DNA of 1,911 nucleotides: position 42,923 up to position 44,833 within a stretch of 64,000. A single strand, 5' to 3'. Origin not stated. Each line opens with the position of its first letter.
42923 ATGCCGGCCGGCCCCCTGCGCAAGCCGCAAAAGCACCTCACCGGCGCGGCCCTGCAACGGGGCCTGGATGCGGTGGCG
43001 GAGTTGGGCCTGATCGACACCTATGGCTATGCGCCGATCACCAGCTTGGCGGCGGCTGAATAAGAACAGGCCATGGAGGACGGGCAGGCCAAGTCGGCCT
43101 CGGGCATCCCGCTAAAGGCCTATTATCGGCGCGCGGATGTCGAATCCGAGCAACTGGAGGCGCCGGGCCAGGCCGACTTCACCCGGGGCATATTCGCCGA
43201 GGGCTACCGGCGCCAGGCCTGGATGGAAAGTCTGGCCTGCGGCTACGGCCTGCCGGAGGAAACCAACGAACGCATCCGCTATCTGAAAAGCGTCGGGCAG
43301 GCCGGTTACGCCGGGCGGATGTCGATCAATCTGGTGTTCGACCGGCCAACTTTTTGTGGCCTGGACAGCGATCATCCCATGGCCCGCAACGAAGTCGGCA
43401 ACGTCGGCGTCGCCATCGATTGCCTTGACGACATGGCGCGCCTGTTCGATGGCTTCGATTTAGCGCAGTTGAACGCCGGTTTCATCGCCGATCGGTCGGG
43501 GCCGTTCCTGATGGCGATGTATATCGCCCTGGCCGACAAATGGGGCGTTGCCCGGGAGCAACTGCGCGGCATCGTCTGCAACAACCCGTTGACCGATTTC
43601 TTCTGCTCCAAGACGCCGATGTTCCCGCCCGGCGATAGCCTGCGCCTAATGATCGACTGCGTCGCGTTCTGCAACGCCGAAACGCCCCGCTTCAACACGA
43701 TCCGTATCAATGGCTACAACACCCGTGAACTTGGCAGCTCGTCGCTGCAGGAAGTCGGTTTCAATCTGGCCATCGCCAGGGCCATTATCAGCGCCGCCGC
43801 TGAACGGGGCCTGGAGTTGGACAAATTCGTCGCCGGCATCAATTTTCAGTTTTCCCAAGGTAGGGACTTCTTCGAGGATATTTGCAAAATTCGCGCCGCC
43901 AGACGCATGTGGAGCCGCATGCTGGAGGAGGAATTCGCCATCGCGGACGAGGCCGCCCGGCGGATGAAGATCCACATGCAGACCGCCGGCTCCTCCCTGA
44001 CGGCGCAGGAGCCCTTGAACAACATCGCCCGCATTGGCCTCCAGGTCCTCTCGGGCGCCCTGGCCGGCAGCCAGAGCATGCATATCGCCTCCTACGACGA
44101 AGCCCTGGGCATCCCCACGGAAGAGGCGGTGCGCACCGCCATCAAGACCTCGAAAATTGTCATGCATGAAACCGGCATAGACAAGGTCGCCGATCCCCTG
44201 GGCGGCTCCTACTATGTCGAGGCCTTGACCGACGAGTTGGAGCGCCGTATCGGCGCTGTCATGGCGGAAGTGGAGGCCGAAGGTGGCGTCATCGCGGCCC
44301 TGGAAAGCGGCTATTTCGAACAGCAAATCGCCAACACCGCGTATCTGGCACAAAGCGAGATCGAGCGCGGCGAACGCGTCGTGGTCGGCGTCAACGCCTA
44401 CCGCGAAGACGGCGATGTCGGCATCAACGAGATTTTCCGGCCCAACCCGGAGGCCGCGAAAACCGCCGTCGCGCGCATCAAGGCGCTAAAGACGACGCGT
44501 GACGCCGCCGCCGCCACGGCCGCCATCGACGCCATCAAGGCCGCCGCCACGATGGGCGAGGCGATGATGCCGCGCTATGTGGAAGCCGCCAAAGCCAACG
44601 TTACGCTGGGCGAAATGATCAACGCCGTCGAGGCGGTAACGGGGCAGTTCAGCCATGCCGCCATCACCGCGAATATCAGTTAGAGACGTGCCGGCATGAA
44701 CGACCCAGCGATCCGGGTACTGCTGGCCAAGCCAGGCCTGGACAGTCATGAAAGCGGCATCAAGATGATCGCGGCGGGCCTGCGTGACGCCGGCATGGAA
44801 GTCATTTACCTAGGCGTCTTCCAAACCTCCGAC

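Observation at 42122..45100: Highly divergent split B12 mutase (paralog B) coupled to a DapA-family aldolase, lacking the residues that define known acyl-CoA mutases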

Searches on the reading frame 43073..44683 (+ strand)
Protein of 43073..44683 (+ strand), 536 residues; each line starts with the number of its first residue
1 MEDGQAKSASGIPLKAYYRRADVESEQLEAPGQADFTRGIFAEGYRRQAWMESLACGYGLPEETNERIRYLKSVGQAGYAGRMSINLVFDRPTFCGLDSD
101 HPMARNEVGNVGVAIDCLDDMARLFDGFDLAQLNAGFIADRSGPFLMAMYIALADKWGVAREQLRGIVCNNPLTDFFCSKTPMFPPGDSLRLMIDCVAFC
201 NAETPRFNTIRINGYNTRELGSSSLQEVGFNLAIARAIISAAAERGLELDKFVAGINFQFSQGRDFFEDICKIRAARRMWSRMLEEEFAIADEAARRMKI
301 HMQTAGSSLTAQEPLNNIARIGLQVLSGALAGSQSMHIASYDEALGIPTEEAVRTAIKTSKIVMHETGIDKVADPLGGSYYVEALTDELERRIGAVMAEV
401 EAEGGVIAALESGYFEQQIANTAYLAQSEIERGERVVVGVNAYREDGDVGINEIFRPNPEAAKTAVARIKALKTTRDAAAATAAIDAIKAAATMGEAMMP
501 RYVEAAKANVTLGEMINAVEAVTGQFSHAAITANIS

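Call 3: search_protein_families(library=pfam, proteins=[window:43073-44683:+])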
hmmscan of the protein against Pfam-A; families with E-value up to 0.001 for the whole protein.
window:43073-44683:+ (536 aa): 1 family
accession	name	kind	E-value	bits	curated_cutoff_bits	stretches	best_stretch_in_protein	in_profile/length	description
PF01642.28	MM_CoA_mutase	-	5.5e-161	537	22.1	1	8-524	2-512/512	Methylmalonyl-CoA mutase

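Call 4: search_protein_families(library=ncbifam, proteins=[window:43073-44683:+])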
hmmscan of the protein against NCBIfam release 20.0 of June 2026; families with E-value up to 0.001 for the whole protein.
window:43073-44683:+ (536 aa): 4 families
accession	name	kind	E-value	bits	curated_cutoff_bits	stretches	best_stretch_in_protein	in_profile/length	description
TIGR00641.1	acid_CoA_mut_N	subfamily_domain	2.6e-143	478.1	303.8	1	8-528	3-524/528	methylmalonyl-CoA mutase N-terminal domain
NF006944.0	PRK09426.1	equivalog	1.5e-122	409.9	876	1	5-529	34-554/721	methylmalonyl-CoA mutase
NF045497.1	IsobCoAmut_IcmF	equivalog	1.8e-63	214.8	1500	1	29-527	554-1073/1076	fused isobutyryl-CoA mutase/GTPase IcmF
TIGR00642.1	mmCoA_mut_beta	equivalog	3.4e-45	154.4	617.25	1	108-476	121-477/620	methylmalonyl-CoA mutase small subunit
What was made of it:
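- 43073..44683 (+): Large (substrate-binding TIM-barrel) subunit of a split AdoCbl-dependent mutase, 'ASN' clade (Ala55/Ser179/Asn216 at the Tyr89/Arg207/His244 positions). PF01642 5.5e-161 and TIGR00641 478 bits; below the MCM and IcmF equivalog cut-offs (calls 3, 4).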

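Call 5: search_solved_structures(query=window:43073-44683:+, show_alignments=4)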
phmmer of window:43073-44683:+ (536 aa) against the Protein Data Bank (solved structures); distinct sequences matched with E-value up to 0.001: 11.
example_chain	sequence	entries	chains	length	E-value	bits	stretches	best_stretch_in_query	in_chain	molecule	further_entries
4r3u_A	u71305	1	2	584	3.1e-110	372.9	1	11-529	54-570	2-hydroxyisobutyryl-CoA mutase large subunit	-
8gju_J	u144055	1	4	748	3.5e-92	313.4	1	9-526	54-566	Methylmalonyl-CoA mutase, mitochondrial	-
2xij_A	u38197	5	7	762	3.7e-92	313.3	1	9-526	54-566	METHYLMALONYL-COA MUTASE, MITOCHONDRIAL | Methylmalonyl-CoA mutase, mitochondrial precursor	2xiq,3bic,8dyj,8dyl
6oxc_A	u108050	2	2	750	1.4e-89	304.8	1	21-526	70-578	Methylmalonyl-CoA mutase large subunit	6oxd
5req_A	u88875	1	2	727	2.4e-81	277.6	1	31-528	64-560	PROTEIN (METHYLMALONYL-COA MUTASE ALPHA-SUBUNIT)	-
1req_A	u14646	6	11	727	2.4e-81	277.6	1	31-528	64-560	METHYLMALONYL-COA MUTASE | PROTEIN (METHYLMALONYL-COA MUTASE)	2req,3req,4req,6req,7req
1e1c_A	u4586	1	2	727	6.6e-81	276.2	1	31-528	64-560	METHYLMALONYL-COA MUTASE ALPHA CHAIN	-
8ssl_A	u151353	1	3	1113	7.5e-49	170.5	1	30-526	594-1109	Fused isobutyryl-CoA mutase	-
4xc6_A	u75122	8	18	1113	7.9e-49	170.4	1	30-526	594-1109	Isobutyryl-CoA mutase fused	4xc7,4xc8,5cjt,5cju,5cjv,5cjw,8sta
6oxc_B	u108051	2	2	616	2.1e-23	86.5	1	204-451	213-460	Methylmalonyl-CoA mutase small subunit mutA | Methylmalonyl-CoA mutase small subunit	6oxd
1e1c_B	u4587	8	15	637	2.9e-23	86.1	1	207-414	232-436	METHYLMALONYL-COA MUTASE BETA CHAIN | METHYLMALONYL-COA MUTASE | PROTEIN (METHYLMALONYL-COA MUTASE BETA-SUBUNIT)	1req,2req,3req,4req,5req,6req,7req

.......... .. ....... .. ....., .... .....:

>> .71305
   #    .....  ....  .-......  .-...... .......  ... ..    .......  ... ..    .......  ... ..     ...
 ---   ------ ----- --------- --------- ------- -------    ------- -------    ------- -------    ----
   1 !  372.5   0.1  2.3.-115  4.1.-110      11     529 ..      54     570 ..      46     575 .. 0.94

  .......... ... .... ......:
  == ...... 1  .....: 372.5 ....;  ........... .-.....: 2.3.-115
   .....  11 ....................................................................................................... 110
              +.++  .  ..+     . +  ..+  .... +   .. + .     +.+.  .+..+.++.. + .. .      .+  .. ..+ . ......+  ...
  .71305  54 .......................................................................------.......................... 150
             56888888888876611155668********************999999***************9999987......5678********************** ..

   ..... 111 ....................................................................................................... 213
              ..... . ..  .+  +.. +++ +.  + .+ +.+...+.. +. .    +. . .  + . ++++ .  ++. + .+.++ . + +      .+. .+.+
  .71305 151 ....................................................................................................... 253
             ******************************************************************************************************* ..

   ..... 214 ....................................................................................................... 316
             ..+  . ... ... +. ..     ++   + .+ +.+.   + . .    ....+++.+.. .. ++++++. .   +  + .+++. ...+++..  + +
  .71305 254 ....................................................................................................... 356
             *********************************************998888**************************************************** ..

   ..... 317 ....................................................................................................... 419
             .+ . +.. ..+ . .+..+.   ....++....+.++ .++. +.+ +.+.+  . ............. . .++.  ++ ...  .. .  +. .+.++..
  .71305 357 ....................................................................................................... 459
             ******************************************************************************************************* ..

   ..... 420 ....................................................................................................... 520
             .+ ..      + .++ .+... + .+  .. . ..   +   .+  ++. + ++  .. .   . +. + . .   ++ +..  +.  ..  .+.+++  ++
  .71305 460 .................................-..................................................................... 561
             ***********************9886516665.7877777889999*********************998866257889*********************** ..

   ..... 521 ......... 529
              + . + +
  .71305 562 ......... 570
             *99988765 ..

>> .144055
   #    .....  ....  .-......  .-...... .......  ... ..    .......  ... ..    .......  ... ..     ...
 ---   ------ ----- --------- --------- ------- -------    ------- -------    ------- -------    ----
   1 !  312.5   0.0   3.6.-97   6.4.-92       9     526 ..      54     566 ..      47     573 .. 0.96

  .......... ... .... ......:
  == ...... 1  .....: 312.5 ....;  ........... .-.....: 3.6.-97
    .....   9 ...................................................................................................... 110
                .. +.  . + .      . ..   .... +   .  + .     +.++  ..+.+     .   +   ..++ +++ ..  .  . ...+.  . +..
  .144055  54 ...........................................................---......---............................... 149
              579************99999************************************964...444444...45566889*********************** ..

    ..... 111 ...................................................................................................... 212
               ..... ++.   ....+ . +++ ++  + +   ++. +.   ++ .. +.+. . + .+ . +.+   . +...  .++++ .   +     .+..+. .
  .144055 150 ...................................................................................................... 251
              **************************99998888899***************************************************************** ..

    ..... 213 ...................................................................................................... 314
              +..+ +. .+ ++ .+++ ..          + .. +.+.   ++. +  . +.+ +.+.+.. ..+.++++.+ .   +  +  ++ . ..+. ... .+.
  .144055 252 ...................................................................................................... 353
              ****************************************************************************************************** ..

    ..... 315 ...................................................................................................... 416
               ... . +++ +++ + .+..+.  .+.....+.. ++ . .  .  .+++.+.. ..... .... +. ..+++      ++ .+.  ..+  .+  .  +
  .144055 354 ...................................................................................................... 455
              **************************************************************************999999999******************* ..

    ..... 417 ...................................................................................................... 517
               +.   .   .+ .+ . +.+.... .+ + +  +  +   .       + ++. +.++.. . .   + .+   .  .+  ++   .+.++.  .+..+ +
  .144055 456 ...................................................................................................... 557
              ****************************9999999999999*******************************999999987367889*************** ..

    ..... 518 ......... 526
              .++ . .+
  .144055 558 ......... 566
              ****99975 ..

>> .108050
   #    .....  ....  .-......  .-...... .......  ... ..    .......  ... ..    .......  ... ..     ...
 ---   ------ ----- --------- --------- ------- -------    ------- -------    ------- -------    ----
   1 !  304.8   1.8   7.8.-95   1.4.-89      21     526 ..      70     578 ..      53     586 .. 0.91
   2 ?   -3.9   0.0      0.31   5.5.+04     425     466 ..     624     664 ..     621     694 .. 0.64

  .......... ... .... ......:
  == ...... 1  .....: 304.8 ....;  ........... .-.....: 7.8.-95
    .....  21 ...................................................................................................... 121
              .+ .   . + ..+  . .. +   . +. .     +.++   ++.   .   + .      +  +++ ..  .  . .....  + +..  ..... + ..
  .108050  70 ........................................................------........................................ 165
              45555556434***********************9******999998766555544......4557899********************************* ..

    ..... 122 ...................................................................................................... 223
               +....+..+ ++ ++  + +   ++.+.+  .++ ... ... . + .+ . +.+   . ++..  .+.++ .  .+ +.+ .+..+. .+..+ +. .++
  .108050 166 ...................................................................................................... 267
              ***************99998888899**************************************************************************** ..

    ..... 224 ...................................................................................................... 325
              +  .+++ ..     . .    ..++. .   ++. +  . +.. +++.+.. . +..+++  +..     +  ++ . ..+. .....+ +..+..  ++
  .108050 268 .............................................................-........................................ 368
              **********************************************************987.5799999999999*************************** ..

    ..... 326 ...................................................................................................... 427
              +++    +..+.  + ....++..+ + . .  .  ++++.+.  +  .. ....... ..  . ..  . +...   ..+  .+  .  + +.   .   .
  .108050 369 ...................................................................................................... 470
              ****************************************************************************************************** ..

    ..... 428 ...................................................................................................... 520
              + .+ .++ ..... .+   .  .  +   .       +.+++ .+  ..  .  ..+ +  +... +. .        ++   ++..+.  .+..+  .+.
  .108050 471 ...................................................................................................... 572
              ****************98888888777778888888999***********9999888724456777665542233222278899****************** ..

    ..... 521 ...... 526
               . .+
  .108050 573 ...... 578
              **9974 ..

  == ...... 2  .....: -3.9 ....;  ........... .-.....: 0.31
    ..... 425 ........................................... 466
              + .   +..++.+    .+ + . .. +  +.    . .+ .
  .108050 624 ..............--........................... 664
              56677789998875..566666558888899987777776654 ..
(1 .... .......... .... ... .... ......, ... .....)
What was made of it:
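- On 2-Hydroxyisobutyryl-CoA mutase (HCM): Aligned residues are Ala55 / Ser179 / Val88 / Asn216 (call 5).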
